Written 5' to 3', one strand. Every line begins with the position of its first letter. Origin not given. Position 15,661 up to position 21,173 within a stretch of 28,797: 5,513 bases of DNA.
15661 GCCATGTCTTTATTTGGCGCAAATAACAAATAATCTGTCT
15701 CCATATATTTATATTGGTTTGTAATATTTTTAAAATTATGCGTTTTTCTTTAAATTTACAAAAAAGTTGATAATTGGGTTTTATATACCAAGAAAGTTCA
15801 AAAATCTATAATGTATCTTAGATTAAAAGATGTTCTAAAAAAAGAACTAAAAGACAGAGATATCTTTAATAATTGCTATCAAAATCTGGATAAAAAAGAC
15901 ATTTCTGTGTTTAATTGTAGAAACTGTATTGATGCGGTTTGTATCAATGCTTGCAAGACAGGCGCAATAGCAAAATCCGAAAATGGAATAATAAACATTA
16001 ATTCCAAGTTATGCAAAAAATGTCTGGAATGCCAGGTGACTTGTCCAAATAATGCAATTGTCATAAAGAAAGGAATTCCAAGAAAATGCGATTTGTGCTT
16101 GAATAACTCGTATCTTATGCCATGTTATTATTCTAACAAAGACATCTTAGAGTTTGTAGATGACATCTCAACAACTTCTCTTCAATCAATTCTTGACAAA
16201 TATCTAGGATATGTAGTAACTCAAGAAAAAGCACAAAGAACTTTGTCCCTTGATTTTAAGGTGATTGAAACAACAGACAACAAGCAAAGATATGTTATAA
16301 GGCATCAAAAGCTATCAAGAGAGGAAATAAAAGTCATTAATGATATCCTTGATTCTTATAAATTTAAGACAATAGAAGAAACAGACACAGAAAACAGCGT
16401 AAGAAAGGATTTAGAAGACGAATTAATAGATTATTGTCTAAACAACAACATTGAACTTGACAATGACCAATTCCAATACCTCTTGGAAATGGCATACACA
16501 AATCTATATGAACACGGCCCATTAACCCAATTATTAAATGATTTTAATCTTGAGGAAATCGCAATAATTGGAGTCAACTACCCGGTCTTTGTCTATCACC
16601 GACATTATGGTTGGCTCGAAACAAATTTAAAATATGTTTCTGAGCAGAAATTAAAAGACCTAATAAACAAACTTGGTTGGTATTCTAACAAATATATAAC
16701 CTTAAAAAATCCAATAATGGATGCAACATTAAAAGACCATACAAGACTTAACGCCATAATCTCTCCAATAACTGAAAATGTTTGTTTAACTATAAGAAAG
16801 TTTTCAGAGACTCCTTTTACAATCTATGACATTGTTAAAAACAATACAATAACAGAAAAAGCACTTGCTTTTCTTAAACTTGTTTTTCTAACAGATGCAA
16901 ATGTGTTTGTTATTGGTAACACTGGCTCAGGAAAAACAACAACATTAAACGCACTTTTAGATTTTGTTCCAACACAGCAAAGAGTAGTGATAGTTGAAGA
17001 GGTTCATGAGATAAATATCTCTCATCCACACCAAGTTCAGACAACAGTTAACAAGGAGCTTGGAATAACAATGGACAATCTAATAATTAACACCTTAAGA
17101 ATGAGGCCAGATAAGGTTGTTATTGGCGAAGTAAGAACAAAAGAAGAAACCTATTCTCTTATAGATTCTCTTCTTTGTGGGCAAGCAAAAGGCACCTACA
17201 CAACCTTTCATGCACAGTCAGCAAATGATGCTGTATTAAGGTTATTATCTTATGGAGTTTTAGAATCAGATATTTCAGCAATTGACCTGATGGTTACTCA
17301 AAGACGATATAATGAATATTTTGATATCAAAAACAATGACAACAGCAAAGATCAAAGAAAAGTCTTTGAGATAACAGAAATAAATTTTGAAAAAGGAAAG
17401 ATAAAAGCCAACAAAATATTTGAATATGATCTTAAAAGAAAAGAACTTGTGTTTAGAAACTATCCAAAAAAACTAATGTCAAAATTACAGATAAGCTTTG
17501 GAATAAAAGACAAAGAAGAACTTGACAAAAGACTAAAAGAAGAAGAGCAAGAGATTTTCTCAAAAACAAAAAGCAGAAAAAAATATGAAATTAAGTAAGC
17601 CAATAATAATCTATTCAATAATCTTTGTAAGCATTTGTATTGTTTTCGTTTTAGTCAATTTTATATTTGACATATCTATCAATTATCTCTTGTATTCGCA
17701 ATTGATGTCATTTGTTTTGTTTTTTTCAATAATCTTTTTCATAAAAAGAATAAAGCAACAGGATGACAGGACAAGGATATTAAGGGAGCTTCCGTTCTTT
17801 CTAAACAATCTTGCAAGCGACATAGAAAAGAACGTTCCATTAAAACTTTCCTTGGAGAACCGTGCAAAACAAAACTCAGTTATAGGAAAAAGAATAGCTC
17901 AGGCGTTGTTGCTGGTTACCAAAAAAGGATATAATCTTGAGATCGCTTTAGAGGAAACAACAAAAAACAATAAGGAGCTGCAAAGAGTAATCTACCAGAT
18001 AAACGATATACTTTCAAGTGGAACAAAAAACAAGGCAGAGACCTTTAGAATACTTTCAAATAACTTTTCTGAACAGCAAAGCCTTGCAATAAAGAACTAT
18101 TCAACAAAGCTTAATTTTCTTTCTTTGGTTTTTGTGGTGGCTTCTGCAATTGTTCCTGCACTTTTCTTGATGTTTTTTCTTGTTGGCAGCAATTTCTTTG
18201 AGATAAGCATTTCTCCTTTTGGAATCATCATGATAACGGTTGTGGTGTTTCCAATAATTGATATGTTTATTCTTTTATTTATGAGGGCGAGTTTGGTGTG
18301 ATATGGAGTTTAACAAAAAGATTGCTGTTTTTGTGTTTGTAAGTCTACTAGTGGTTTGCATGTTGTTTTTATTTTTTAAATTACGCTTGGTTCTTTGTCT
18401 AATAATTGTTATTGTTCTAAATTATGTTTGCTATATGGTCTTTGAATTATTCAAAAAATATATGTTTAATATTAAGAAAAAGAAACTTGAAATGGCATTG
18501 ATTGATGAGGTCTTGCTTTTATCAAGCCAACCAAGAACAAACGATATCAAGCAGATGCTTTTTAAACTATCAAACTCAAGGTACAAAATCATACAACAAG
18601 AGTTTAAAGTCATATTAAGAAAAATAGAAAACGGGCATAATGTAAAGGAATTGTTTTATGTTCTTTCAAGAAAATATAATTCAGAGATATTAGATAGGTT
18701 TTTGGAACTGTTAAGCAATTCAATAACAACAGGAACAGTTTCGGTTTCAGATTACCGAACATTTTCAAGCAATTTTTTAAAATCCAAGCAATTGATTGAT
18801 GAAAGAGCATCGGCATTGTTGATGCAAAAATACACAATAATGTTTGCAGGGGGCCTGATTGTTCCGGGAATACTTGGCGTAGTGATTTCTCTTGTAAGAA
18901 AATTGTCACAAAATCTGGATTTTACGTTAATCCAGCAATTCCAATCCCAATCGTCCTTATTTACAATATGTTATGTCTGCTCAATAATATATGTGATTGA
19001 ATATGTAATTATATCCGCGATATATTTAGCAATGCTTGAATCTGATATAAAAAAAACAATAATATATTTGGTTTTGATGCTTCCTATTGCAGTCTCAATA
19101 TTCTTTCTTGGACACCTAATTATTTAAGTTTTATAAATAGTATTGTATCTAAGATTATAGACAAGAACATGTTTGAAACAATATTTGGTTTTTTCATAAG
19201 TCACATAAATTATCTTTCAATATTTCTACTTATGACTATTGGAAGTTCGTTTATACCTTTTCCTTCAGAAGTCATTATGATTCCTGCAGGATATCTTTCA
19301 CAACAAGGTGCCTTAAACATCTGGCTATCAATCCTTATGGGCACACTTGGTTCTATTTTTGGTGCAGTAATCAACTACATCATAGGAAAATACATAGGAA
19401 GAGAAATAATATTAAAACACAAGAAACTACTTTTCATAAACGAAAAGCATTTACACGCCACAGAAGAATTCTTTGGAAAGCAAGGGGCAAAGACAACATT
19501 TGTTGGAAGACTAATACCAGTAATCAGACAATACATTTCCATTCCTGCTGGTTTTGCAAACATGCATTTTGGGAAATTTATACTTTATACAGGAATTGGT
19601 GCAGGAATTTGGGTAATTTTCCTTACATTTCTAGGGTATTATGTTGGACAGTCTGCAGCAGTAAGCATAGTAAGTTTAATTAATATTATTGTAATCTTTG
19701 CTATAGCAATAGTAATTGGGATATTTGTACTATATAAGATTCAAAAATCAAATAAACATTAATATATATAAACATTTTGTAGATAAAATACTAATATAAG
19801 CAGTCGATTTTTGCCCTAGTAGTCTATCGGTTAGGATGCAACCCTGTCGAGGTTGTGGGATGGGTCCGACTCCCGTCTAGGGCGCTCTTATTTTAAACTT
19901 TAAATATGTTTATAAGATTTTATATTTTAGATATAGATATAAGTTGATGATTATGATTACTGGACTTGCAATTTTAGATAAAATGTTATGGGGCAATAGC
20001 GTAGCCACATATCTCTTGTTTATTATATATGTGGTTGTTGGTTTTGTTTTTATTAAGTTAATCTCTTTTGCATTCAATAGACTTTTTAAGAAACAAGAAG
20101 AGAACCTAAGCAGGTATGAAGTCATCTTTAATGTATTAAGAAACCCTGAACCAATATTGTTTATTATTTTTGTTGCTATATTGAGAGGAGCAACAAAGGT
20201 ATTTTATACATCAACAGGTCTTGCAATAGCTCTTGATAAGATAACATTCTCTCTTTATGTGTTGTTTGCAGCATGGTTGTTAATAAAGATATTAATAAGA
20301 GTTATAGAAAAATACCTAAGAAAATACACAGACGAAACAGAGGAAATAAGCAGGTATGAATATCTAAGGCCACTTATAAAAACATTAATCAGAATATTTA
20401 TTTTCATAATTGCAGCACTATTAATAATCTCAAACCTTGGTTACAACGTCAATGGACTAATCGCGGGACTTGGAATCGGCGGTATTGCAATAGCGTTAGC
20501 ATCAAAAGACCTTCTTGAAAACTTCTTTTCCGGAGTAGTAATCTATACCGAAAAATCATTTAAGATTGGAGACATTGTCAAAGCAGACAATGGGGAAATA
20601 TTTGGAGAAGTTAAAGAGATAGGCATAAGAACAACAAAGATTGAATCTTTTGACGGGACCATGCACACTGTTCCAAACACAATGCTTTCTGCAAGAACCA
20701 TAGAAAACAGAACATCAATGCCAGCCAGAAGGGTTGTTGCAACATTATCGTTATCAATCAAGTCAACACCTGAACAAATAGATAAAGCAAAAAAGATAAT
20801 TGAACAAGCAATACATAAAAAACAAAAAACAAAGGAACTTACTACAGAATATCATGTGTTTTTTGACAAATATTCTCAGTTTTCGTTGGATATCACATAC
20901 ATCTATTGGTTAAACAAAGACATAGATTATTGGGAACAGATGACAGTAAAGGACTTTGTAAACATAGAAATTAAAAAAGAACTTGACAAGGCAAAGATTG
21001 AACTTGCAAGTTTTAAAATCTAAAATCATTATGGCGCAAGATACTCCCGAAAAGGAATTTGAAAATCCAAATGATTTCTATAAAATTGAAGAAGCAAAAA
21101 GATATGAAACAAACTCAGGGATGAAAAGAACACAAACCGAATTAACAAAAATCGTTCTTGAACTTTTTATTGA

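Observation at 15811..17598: Ferredoxin-like Fe-S domain fused to the N-terminus of a type IV pilus/secretion ATPase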

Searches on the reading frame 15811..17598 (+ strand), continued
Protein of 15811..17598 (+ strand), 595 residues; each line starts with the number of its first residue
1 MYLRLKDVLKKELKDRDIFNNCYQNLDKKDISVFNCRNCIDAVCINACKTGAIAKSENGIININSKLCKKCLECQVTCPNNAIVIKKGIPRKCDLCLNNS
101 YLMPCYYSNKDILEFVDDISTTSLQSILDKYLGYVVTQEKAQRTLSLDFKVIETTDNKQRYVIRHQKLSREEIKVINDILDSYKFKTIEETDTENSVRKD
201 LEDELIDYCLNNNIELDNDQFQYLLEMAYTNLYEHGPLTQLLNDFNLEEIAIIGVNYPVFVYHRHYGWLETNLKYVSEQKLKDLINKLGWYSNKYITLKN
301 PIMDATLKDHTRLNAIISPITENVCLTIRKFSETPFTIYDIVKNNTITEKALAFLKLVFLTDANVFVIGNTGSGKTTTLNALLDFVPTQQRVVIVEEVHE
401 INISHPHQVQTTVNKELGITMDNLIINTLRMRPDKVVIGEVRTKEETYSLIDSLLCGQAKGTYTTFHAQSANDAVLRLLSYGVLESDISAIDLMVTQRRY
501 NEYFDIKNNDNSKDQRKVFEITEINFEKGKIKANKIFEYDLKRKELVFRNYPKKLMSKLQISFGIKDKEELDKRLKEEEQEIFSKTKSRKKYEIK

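Call 55: list_cluster_members(proteins=[P0123, P0124, P0125, P0126, P0129, P0131, P0142, P0165, P0167, P0224])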
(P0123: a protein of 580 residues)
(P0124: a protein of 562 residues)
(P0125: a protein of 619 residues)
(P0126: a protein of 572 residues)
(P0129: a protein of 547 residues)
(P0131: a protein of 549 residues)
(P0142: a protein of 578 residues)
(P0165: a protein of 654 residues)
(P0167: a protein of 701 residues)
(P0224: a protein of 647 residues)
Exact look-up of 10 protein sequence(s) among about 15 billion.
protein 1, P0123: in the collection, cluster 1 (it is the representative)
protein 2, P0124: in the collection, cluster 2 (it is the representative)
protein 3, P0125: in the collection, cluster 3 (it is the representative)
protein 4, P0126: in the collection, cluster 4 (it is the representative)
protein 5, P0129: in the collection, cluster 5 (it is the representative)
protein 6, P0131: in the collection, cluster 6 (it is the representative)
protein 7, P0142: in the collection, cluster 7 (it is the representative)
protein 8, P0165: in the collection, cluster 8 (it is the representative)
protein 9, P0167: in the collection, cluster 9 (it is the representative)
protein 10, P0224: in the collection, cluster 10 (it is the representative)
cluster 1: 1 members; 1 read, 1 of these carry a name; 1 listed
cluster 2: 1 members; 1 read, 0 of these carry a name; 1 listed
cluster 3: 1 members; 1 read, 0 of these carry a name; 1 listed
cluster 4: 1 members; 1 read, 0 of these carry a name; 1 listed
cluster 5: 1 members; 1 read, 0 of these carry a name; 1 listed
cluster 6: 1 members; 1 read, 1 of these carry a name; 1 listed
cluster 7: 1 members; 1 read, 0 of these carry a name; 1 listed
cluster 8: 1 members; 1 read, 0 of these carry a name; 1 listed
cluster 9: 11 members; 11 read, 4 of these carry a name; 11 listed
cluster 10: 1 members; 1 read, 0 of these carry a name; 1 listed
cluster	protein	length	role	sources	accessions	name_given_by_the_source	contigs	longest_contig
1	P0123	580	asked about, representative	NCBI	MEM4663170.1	MAG: ATPase, T2SS/T4P/T4SS family [Candidatus Diapherotrites archaeon]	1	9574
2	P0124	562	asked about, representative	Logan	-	-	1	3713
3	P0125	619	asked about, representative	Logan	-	-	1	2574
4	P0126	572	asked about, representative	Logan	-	-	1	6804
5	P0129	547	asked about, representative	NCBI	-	-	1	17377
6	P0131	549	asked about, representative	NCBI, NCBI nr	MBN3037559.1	MAG: Flp pilus assembly complex ATPase component TadA [Candidatus Diapherotrites archaeon] | Flp pilus assembly complex ATPase component TadA [Candidatus Diapherotrites archaeon]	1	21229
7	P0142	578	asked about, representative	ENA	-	-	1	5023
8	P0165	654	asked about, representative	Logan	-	-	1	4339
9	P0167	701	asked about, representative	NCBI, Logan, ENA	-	-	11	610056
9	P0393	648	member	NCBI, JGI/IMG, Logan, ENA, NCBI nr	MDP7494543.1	MAG: ATPase, T2SS/T4P/T4SS family [Candidatus Undinarchaeales archaeon] | flagellar protein FlaI | ATPase, T2SS/T4P/T4SS family [Candidatus Undinarchaeales archaeon]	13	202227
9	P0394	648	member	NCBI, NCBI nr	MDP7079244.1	MAG: ATPase, T2SS/T4P/T4SS family [Candidatus Undinarchaeales archaeon] | ATPase, T2SS/T4P/T4SS family [Candidatus Undinarchaeales archaeon]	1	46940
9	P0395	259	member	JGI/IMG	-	Flp pilus assembly CpaF family ATPase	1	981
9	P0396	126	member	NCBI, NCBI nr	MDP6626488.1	MAG: 4Fe-4S binding protein, partial [Methanopyri archaeon] | 4Fe-4S binding protein [Methanopyri archaeon]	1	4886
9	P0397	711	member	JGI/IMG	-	-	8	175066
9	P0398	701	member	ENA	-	-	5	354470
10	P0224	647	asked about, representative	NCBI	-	-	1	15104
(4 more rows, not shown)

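Call 65: find_encoding_contigs(protein=P0109, flank=5000, max_places=1)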
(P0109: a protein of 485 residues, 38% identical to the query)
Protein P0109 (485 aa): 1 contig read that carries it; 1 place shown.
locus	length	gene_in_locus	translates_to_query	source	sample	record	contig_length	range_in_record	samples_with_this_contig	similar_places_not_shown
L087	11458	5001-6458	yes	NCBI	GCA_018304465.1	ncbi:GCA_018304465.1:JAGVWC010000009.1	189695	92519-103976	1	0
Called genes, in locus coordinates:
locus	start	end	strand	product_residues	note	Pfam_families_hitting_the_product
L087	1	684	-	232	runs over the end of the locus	PF01255:Prenyltransf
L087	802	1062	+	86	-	-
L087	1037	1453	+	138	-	PF02643:DUF192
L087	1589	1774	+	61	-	-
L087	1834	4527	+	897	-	PF00690:Cation_ATPase_N, PF00122:E1-E2_ATPase, PF13246:Cation_ATPase, PF00702:Hydrolase, PF00689:Cation_ATPase_C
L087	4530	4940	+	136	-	PF01982:CTP-dep_RFKase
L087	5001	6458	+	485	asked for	PF00437:T2SSE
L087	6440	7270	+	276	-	PF00482:T2SSF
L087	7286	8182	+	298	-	PF00482:T2SSF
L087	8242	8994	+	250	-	PF09754:PAC2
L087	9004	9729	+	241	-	-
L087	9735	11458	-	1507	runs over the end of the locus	-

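Call 66: find_encoding_contigs(protein=P0101, flank=5000, max_places=1)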
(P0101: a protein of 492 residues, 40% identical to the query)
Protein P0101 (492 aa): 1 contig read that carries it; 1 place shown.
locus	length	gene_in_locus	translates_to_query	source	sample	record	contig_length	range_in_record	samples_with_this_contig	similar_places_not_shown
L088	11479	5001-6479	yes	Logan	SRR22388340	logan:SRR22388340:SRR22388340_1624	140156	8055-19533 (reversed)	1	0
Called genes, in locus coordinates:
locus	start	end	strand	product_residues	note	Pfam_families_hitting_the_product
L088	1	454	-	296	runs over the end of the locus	PF04545:Sigma70_r4 (faint), PF08281:Sigma70_r4_2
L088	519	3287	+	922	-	PF00690:Cation_ATPase_N, PF00122:E1-E2_ATPase, PF13246:Cation_ATPase, PF00702:Hydrolase, PF00689:Cation_ATPase_C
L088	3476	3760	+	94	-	PF24839:DUF7718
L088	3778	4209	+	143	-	PF25212:HVO_A0114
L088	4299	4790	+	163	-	-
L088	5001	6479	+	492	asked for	PF00437:T2SSE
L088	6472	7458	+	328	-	-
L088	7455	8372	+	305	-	PF00482:T2SSF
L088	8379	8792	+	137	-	PF10130:PIN_2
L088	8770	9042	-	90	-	PF26688:RHH_12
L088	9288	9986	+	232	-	PF09754:PAC2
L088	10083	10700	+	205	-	-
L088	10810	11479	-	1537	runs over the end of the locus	-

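Call 67: find_encoding_contigs(protein=P0116, flank=5000, max_places=1)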
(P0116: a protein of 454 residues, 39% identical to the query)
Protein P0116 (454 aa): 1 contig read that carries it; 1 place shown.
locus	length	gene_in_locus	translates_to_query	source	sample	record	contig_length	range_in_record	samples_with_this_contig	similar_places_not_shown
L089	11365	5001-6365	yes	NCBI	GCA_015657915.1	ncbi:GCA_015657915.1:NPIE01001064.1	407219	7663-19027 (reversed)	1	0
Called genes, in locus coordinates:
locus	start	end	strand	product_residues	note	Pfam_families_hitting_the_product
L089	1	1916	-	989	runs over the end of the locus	PF02516:STT3, PF22627:AglB_core-like (weak)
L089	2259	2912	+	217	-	PF02811:PHP, PF13263:PHP_C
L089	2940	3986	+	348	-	PF22578:GGR_cat (weak)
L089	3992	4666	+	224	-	PF01255:Prenyltransf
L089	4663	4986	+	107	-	PF02643:DUF192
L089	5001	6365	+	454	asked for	PF00437:T2SSE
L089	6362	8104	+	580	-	PF00482:T2SSF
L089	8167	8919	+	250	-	PF09754:PAC2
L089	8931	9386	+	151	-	-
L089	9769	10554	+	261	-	PF01048:PNP_UDP_1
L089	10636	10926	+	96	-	-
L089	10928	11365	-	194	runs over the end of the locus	PF08704:GCD14, PF00398:RrnaAD, PF03602:Cons_hypoth95 (weak), PF13847:Methyltransf_31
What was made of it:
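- Syntenic loci L087-L089 have the same cassette without the domain and without a separate ferredoxin gene (calls 65-67). The domain is dispensable in orthologous cassettes (calls 65-67), which is odd for a mechanical element.
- Tried and rejected: There is none in L087-L089 (calls 65-67).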

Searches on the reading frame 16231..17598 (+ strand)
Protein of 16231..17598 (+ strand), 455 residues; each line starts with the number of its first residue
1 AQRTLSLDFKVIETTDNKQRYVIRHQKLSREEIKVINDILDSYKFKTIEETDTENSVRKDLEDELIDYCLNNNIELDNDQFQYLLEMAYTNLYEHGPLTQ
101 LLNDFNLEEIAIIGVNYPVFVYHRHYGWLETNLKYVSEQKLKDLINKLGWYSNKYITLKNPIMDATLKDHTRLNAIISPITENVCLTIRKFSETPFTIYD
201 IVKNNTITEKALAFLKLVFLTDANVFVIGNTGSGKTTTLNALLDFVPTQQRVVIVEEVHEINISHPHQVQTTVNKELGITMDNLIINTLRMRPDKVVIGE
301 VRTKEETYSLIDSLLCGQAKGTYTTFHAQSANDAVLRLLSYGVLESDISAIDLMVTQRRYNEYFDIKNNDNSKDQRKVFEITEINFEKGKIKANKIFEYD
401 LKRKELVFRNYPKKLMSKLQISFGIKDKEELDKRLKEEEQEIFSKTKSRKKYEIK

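Call 30: search_solved_structures(query=window:16231-17598:+, max_evalue=1e-10)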
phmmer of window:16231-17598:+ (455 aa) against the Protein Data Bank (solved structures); distinct sequences matched with E-value up to 1e-10: 10.
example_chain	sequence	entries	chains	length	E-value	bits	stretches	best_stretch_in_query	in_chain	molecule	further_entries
2oap_1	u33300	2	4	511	9.5e-52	179.4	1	19-438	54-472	Type II secretion system protein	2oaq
4ii7_A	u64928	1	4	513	9.3e-35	123.4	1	87-412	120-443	FlaI ATPase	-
4ihq_A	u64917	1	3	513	5.9e-34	120.8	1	87-412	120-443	FlaI ATPase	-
8rkd_E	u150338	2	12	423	8.8e-33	116.9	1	35-340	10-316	Pilus assembly ATPase CpaF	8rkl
8rjf_A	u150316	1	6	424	8.9e-33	116.9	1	35-340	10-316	Pilus assembly ATPase CpaF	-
9e24_A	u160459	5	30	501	9.9e-33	116.7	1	34-340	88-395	CpaF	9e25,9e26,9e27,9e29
6bge_A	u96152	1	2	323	8.4e-27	97.2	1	117-342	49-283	VirB11-like protein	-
1g6o_A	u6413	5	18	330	8.6e-27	97.2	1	116-342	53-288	CAG-ALPHA | virB11 homolog | Cag-alfa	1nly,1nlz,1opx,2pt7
2gza_A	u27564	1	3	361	7.4e-13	51.3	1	212-335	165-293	Type IV secretion system protein VirB11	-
9n32_A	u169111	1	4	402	8.5e-11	44.5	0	213-341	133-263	PilU protein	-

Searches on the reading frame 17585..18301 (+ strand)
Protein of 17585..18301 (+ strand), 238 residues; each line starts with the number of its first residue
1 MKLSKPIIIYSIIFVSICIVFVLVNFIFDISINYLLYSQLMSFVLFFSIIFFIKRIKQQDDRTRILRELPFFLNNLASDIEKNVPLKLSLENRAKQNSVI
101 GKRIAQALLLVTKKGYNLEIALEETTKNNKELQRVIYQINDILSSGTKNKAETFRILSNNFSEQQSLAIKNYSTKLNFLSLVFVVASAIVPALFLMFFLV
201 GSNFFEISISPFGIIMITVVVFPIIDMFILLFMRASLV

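Call 3: search_protein_families(library=pfam, proteins=[window:17585-18301:+], max_evalue=0.1)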
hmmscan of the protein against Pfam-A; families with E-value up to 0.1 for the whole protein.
window:17585-18301:+ (238 aa): 1 family
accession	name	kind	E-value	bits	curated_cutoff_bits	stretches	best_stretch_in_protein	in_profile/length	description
PF00482.28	T2SSF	-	0.00029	21.2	25.2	1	72-196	1-123/125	Type II secretion system (T2SS), protein F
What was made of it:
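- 17585..18301 (+): TadB/EpdJ-like inner-membrane platform protein with a single T2SSF domain. Its start overlaps the ATPase stop by 14 nt. T2SSF 21.2 bits (call 3).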

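Call 4: search_protein_families(library=ncbifam, proteins=[window:17585-18301:+], max_evalue=0.1)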
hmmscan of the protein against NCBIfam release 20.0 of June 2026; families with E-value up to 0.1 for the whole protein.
window:17585-18301:+ (238 aa): 0 families

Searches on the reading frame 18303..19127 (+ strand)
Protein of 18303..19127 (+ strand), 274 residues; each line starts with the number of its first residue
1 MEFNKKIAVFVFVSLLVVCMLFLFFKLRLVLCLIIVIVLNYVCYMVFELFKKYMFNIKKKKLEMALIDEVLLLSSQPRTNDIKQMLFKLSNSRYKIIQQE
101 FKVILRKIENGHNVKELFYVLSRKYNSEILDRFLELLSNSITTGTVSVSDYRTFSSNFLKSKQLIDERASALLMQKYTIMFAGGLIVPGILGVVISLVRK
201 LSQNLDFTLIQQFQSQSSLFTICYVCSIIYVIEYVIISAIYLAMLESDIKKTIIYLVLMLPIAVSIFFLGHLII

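Call 3: search_protein_families(library=pfam, proteins=[window:18303-19127:+], max_evalue=0.1)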
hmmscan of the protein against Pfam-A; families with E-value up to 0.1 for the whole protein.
window:18303-19127:+ (274 aa): 3 families
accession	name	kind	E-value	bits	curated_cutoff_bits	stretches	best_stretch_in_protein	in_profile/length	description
PF00482.28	T2SSF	-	0.00057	20.3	25.2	1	84-193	17-123/125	Type II secretion system (T2SS), protein F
PF04932.20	Wzy_C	-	0.0038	17.5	31.7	1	8-106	18-97/149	O-Antigen ligase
PF04439.18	Adenyl_transf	-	0.0052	16.4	22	1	56-163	113-222/279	Streptomycin adenylyltransferase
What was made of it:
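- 18303..19127 (+): TadC/EpdK-like second platform protein with a single T2SSF domain. It starts 2 nt after the previous stop. T2SSF 20.3 bits (call 3).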

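Call 4: search_protein_families(library=ncbifam, proteins=[window:18303-19127:+], max_evalue=0.1)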
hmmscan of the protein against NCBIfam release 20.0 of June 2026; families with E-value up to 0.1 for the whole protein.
window:18303-19127:+ (274 aa): 0 families

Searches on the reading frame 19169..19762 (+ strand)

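Call 3: search_protein_families(library=pfam, proteins=[window:19169-19762:+], max_evalue=0.1)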
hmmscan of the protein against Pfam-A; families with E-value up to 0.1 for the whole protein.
window:19169-19762:+ (197 aa): 1 family
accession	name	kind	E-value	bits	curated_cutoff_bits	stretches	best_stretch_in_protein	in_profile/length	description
PF09335.16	VTT_dom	-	1.2e-23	84.3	33.9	1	31-157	1-122/123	VTT domain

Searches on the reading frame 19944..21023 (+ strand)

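Call 23: search_protein_families(library=pfam, proteins=[window:19944-21023:+], max_evalue=0.001)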
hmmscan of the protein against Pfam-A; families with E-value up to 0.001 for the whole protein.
window:19944-21023:+ (359 aa): 3 families
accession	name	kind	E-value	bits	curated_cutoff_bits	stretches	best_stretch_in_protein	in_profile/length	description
PF00924.24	MS_channel_2nd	-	4.5e-21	75.2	20.2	1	189-256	1-66/68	Mechanosensitive ion channel, beta-domain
PF21088.3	MS_channel_1st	-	4.8e-09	36.5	23.1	1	147-188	1-42/42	Mechanosensitive ion channel, transmembrane helices 2/3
PF21082.3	MS_channel_3rd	-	5.1e-08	33.7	21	1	274-354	11-88/88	Mechanosensitive ion channel MscS, C-terminal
